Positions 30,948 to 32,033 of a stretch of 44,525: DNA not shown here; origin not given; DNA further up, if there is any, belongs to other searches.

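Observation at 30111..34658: Array of four tandem soluble (TM-less) PilC/GspF-like paralogs, each an independent promoter-gene-terminator unit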

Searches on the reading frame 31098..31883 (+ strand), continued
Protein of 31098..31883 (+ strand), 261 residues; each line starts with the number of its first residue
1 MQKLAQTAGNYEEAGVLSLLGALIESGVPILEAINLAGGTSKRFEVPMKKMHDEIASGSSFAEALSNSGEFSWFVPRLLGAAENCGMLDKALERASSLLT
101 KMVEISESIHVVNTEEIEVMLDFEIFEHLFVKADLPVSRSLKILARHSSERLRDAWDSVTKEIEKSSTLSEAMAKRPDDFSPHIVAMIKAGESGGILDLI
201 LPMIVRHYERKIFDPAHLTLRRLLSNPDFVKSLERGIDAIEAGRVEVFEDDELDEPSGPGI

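Call 48: find_encoding_contigs(protein=P0129, flank=10000, max_places=3)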
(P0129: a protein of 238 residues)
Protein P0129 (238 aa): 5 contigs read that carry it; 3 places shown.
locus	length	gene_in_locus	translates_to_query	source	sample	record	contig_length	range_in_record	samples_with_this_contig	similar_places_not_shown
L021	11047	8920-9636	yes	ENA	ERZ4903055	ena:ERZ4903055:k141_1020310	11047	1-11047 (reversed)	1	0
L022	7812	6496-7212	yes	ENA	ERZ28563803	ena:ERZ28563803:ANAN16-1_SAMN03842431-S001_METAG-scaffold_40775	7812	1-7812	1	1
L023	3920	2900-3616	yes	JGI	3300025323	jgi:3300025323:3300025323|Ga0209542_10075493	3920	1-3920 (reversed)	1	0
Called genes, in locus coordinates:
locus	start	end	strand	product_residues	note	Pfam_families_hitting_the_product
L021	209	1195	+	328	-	PF13936:HTH_38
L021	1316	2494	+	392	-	PF08529:NusA_N, PF00575:S1, PF13184:KH_NusA_1st, PF07650:KH_2 (weak), PF26594:KH_NusA_2nd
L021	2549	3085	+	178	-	PF00719:Pyrophosphatase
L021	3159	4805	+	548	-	PF00036:EF-hand_1 (faint)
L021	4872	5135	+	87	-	-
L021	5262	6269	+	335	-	PF05697:Trigger_N, PF05698:Trigger_C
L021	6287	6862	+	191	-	-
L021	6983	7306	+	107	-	-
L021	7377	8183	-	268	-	PF04452:Methyltrans_RNA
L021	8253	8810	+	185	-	PF00574:CLP_protease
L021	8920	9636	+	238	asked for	PF00482:T2SSF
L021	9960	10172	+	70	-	-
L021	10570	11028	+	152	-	PF12072:RNase_Y_N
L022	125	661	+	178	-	PF00719:Pyrophosphatase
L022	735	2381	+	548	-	PF00036:EF-hand_1 (faint)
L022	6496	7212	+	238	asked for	PF00482:T2SSF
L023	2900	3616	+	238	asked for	PF00482:T2SSF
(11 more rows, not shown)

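Call 52: search_dna_similar(query=window:31098-31883:+, collection=phages, mode=protein, max_evalue=0.001, max_rows=15)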
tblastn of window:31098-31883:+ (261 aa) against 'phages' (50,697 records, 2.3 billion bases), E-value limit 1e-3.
Records with a match: 1; places in all: 1; records where one place covers at least 80% of the query: 0.
Best place of each record, by identity: <60% 1.
By first word of the organism name: Bacteriophage 1.
By host as written in the record: - 1.
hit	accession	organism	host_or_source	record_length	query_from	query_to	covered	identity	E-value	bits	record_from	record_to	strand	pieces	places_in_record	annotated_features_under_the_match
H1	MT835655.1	Bacteriophage sp.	human fecal samples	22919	139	210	28%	31.5%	3e-4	47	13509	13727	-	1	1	record has no annotation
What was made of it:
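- On Phage-encoded T4P inhibitors / superinfection-exclusion proteins: The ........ tblastn gave one weak partial hit (call 52).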

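Call 53: find_related_loci(query=window:31098-31883:+, collection=viral_contigs, flank=6000)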
Query window:31098-31883:+ (261 aa) in viral_contigs; peptide patterns used: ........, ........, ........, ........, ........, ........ (x = any residue, [..] = any of these).
30 stretches matched a pattern, but none encodes a relative of the query by tblastn (E <= 1e-3).
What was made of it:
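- On Phage-encoded T4P inhibitors / superinfection-exclusion proteins: IMG/VR gave none (call 53).
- Tried and rejected: The scan with P2 alone found nothing (call 53).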

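Call 56: list_cluster_members(proteins=[P0128, P0129, P0132, P0134, P0135, P0136, P0137, P0138, P0141, P0271])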
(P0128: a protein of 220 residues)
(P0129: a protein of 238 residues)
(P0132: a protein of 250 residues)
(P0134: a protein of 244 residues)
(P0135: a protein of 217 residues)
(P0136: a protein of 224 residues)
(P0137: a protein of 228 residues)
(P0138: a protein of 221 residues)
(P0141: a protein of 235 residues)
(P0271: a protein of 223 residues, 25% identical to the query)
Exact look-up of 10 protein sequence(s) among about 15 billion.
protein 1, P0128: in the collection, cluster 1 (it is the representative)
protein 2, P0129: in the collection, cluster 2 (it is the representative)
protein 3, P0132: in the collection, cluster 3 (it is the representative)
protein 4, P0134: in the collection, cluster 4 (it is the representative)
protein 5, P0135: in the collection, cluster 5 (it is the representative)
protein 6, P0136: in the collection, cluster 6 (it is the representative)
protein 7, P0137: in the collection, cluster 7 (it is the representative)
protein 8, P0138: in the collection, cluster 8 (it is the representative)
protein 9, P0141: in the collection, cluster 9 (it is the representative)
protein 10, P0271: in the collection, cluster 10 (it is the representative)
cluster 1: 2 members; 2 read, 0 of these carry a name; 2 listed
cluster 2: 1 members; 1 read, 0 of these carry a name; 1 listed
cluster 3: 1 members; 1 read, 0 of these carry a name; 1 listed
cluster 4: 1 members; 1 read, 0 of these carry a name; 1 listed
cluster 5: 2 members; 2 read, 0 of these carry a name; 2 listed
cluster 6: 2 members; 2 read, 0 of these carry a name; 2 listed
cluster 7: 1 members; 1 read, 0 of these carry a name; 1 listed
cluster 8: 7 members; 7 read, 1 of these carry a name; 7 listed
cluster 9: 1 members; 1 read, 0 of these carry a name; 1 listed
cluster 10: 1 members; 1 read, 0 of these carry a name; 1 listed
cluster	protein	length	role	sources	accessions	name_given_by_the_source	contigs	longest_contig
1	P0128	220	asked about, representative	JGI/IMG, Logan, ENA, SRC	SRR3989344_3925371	-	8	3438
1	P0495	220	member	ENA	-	-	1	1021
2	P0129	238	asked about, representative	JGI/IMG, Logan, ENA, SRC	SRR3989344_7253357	-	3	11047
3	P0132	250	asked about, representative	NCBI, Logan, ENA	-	-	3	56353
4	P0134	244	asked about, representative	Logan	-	-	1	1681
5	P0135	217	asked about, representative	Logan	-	-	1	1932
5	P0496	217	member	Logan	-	-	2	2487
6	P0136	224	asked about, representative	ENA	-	-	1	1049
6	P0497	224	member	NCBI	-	-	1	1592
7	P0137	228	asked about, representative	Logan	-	-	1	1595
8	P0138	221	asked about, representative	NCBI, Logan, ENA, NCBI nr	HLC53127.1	MAG TPA: type II secretion system F family protein [Candidatus Nanoarchaeia archaeon] | type II secretion system F family protein [Candidatus Nanoarchaeia archaeon]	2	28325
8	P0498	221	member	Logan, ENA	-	-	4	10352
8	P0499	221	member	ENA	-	-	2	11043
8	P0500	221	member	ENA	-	-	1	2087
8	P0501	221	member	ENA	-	-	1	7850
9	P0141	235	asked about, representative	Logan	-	-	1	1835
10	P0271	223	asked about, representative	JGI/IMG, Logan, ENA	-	-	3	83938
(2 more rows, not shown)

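Call 57: find_encoding_contigs(protein=P0189, flank=8000, max_places=2)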
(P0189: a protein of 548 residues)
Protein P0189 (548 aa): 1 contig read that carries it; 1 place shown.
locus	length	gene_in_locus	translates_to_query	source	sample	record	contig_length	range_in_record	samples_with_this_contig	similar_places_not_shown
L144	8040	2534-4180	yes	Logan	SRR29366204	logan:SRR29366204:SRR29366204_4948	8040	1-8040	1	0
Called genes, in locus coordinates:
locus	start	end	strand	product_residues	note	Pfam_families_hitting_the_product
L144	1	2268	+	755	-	?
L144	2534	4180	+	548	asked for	PF00482:T2SSF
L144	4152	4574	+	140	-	-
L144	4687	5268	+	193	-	PF00300:His_Phos_1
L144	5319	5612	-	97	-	-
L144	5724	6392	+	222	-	PF04851:ResIII, PF00270:DEAD, PF22527:DEXQc_Suv3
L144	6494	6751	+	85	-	-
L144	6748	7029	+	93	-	-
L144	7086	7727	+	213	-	-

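Call 58: find_encoding_contigs(protein=P0138, flank=8000, max_places=2)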
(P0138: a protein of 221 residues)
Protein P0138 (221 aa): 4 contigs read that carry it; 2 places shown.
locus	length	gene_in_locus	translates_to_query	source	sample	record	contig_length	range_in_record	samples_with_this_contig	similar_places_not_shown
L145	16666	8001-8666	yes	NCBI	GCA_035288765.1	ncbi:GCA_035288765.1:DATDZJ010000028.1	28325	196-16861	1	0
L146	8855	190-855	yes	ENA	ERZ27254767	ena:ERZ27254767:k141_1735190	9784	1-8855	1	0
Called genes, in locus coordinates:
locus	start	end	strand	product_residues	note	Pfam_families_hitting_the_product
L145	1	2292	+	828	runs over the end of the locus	PF00082:Peptidase_S8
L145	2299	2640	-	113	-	PF10049:DUF2283 (weak)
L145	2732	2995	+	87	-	-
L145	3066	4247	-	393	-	PF04471:Mrr_cat, PF13156:Mrr_cat_2, PF22722:NA-iREase1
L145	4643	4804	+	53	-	-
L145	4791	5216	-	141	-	-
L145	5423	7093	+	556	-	PF00682:HMGL-like, PF22617:HCS_D2, PF08502:LeuA_dimer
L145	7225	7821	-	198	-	PF18306:LDcluster4, PF03641:Lysine_decarbox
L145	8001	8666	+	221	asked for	PF00482:T2SSF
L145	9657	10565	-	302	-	PF00535:Glycos_transf_2, PF13641:Glyco_tranf_2_3, PF13632:Glyco_trans_2_3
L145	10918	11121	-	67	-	-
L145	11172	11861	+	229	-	PF02568:ThiI (faint), PF06508:QueC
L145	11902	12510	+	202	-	-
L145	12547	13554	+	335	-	PF00535:Glycos_transf_2, PF13641:Glyco_tranf_2_3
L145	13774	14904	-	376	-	PF00155:Aminotran_1_2, PF01041:DegT_DnrJ_EryC1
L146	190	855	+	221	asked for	PF00482:T2SSF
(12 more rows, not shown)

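Call 59: search_protein_families(library=pfam, proteins=[P0189, L144:1-2268:+, L144:4152-4574:+, P0160, P0124, P0130, P0142], max_evalue=0.01)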
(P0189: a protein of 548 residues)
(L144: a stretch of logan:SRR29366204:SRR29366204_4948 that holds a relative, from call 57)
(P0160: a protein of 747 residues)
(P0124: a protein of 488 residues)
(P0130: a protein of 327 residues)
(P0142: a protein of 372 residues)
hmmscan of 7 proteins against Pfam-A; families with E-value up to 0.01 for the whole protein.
P0189 (548 aa): 2 families
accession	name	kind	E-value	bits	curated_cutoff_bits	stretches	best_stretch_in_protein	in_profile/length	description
PF00482.28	T2SSF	-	1.3e-31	109.6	25.2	2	353-445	2-98/125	Type II secretion system (T2SS), protein F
PF11104.14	PilM_2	-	0.00052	19.5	27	1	70-152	67-153/340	Type IV pilus assembly protein PilM;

L144:1-2268:+ (755 aa): 8 families
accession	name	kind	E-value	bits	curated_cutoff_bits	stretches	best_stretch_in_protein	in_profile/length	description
PF02450.21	LCAT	-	1.5e-06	28.1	21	1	627-674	98-144/392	Lecithin:cholesterol acyltransferase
PF01674.24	Lipase_2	-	2.4e-06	27.7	20.3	1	543-676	3-100/219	Lipase (class 2)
PF00561.26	Abhydrolase_1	-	1.3e-05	25.5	25.8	1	631-685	48-102/245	alpha/beta hydrolase fold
PF02089.21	Palm_thioest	-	2.7e-05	24.4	26.8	1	619-694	60-117/254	Palmitoyl protein thioesterase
PF07819.20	PGAP1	-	4.3e-05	23.8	24.3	1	633-686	68-128/233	PGAP1-like alpha/beta domain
PF12146.15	Hydrolase_4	-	9.4e-05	22.3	27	1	627-683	52-107/239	Serine aminopeptidase, S33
PF05057.20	DUF676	-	0.0056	16.6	20.3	0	637-672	63-99/217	Putative serine esterase (DUF676)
PF24096.1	DUF7379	-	0.0081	16.6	33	0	638-689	55-114/191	Domain of unknown function (DUF7379)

L144:4152-4574:+ (140 aa): 0 families

P0160 (747 aa): 6 families
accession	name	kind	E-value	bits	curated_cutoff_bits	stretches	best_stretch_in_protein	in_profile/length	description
PF00437.27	T2SSE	-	1.9e-106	356.3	24.9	1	364-744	4-370/370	Type II/IV secretion system protein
PF00482.28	T2SSF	-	1.2e-29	103.2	25.2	2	123-209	1-86/125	Type II secretion system (T2SS), protein F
PF25199.1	nSTAND_NTPase5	-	0.00018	21.8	34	1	497-550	36-90/145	Novel STAND NTPase 5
PF13191.12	AAA_16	-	0.001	20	32.6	1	501-588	24-114/167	AAA ATPase domain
PF13401.12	AAA_22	-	0.0022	18.7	27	1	502-547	5-50/130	AAA domain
PF02492.25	cobW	-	0.009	16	20.7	0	505-533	3-30/180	CobW/HypB/UreG, nucleotide-binding domain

P0124 (488 aa): 1 family
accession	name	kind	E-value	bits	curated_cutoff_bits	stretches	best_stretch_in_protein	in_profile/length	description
PF00482.28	T2SSF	-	5.4e-57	191.6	25.2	4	134-233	1-102/125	Type II secretion system (T2SS), protein F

P0130 (327 aa): 1 family
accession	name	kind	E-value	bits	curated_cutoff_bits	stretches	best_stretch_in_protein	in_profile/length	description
PF00482.28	T2SSF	-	1.2e-27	96.8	25.2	3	14-100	2-91/125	Type II secretion system (T2SS), protein F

P0142 (372 aa): 2 families
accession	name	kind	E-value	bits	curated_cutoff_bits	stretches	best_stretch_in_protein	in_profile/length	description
PF00482.28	T2SSF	-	9e-21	74.6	25.2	2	269-353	5-90/125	Type II secretion system (T2SS), protein F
PF12173.13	BacteriocIIc_cy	-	0.00066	20.3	27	1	257-317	8-68/91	Bacteriocin class IIc cyclic gassericin A-like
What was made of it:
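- P0189 joins a weak PilM-like region to two T2SSF domains (call 59).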

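Call 67: search_protein_families(library=phrogs, proteins=[window:31098-31883:+], max_evalue=0.01)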
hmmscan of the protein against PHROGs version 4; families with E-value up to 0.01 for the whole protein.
window:31098-31883:+ (261 aa): 0 families

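Call 78: find_encoding_contigs(protein=P0124, flank=8000, max_places=2)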
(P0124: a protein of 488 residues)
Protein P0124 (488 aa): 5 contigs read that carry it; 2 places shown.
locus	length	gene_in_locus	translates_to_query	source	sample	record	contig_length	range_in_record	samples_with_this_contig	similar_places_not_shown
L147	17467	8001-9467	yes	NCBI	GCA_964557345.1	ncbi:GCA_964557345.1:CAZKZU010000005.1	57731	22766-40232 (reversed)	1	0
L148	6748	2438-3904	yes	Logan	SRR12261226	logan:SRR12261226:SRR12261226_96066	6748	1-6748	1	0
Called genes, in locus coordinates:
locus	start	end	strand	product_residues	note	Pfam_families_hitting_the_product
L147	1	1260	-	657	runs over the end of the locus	PF06283:ThuA, PF04055:Radical_SAM, PF13186:SPASM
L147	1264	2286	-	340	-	PF04055:Radical_SAM, PF13353:Fer4_12 (weak)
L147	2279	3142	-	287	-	-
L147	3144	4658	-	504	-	PF04055:Radical_SAM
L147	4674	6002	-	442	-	-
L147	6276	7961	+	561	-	PF00437:T2SSE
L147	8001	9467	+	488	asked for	PF00482:T2SSF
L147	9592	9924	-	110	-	-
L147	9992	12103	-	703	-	PF00437:T2SSE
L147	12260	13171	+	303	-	PF04014:MazE_antitoxin (weak)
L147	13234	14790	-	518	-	-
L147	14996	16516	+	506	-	PF00753:Lactamase_B, PF23023:Anti-Pycsar_Apyc1 (faint), PF16661:Lactamase_B_6, PF10996:Beta-Casp, PF07521:RMMBL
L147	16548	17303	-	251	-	PF01978:TrmB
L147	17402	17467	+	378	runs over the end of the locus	PF01467:CTP_transf_like, PF01121:CoaE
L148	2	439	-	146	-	?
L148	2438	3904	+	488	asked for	PF00482:T2SSF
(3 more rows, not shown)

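Call 79: find_encoding_contigs(protein=P0132, flank=10000, max_places=2)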
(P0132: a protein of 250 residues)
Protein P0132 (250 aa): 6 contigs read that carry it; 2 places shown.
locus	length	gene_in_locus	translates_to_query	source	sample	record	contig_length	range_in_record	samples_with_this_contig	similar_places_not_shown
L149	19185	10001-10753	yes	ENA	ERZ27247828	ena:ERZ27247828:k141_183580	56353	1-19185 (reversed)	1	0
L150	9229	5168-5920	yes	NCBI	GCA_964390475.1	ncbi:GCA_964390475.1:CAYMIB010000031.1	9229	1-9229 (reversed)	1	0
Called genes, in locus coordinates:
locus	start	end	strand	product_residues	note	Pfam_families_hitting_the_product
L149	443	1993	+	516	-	PF13632:Glyco_trans_2_3 (weak)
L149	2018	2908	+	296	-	-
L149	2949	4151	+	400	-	PF01409:tRNA-synt_2d, PF03147:FDX-ACB (weak)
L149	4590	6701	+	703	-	PF02518:HATPase_c, PF00204:DNA_gyraseB, PF01751:Toprim, PF00986:DNA_gyraseB_C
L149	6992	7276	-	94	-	-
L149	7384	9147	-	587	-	PF07973:tRNA_SAD, PF00587:tRNA-synt_2b, PF03129:HGTP_anticodon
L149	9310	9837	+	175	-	-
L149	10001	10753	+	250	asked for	PF00482:T2SSF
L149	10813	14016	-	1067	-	PF02811:PHP, PF07733:DNA_pol3_alpha, PF17657:DNA_pol3_finger, PF14579:HHH_6, PF01336:tRNA_anti-codon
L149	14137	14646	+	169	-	PF01351:RNase_HII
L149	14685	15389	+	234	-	-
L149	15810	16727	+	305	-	PF01029:NusB, PF00293:NUDIX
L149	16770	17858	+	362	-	PF01471:PG_binding_1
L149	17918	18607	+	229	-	PF22935:RM44_endonuclase, PF14622:Ribonucleas_3_3, PF00636:Ribonuclease_3, PF00035:dsrm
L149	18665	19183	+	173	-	?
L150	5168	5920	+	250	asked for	PF00482:T2SSF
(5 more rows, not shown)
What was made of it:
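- Most family members sit among housekeeping genes such as ClpP, RsmE, DNA polymerase III alpha and ThrRS (calls 48, 79).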

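Call 87: search_protein_families(library=pfam, proteins=[L147:6276-7961:+, L147:9992-12103:-, L147:4674-6002:-, L147:12260-13171:+, L147:13234-14790:-, L147:9592-9924:-], max_evalue=0.01)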
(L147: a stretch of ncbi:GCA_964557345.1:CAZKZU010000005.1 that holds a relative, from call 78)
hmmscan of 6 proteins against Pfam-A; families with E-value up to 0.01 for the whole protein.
L147:6276-7961:+ (561 aa): 1 family
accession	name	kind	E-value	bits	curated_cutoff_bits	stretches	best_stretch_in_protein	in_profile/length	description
PF00437.27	T2SSE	-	1.1e-57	195.8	24.9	1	109-483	12-328/370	Type II/IV secretion system protein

L147:9992-12103:- (703 aa): 14 families
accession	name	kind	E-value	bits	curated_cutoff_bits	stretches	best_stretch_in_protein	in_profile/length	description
PF00437.27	T2SSE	-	5.4e-82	275.8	24.9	1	228-679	7-367/370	Type II/IV secretion system protein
PF25199.1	nSTAND_NTPase5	-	3.4e-05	24.2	34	1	376-431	28-85/145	Novel STAND NTPase 5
PF13401.12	AAA_22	-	8.4e-05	23.3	27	1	387-425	4-42/130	AAA domain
PF13191.12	AAA_16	-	0.00033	21.6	32.6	1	380-436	16-64/167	AAA ATPase domain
PF13555.12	AAA_29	-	0.00045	20.3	27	1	379-411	14-45/61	P-loop containing region of AAA domain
PF20720.3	nSTAND3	-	0.00076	19.7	27.2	1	387-429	16-58/155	Novel STAND NTPase 3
PF01637.24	ATPase_2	-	0.0012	19.2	33.2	1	377-427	8-59/225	ATPase domain predominantly from Archaea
PF13173.12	AAA_14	-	0.0013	19.2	27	1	389-476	3-81/129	AAA domain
PF13604.12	AAA_30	-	0.0021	18.3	27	1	380-420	10-50/191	AAA domain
PF02492.25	cobW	-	0.0054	16.8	20.7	0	390-422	2-35/180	CobW/HypB/UreG, nucleotide-binding domain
PF00005.33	ABC_tran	-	0.0065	17.5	25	0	389-425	12-48/137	ABC transporter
PF04851.21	ResIII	-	0.007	16.7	22.5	0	386-428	21-65/164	Type III restriction enzyme, res subunit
PF10412.15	TrwB_AAD_bind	-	0.0078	15.6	20.5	0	391-421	18-48/387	Type IV secretion-system coupling protein DNA-binding domain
PF13476.12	AAA_23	-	0.008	17.3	27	1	388-409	19-40/201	AAA domain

L147:4674-6002:- (442 aa): 0 families

L147:12260-13171:+ (303 aa): 3 families
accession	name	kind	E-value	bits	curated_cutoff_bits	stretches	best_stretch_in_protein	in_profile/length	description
PF04014.23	MazE_antitoxin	-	1.5e-07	31.7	24.7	1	12-47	4-40/48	Antidote-toxin recognition MazE, bacterial antitoxin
PF01895.24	PhoU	-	5.9e-05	23.8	23.5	1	136-214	3-87/89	PhoU domain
PF01865.21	PhoU_div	-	0.0007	19.4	24.4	1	121-216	107-208/214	Protein of unknown function DUF47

L147:13234-14790:- (518 aa): 2 families
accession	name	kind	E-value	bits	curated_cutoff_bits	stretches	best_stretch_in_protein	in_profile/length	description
PF01633.27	Choline_kinase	-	0.0003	20.7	29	1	308-389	154-230/300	Choline/ethanolamine kinase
PF01636.29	APH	-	0.0012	19.1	23.2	1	280-365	129-212/239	Phosphotransferase enzyme family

L147:9592-9924:- (110 aa): 0 families
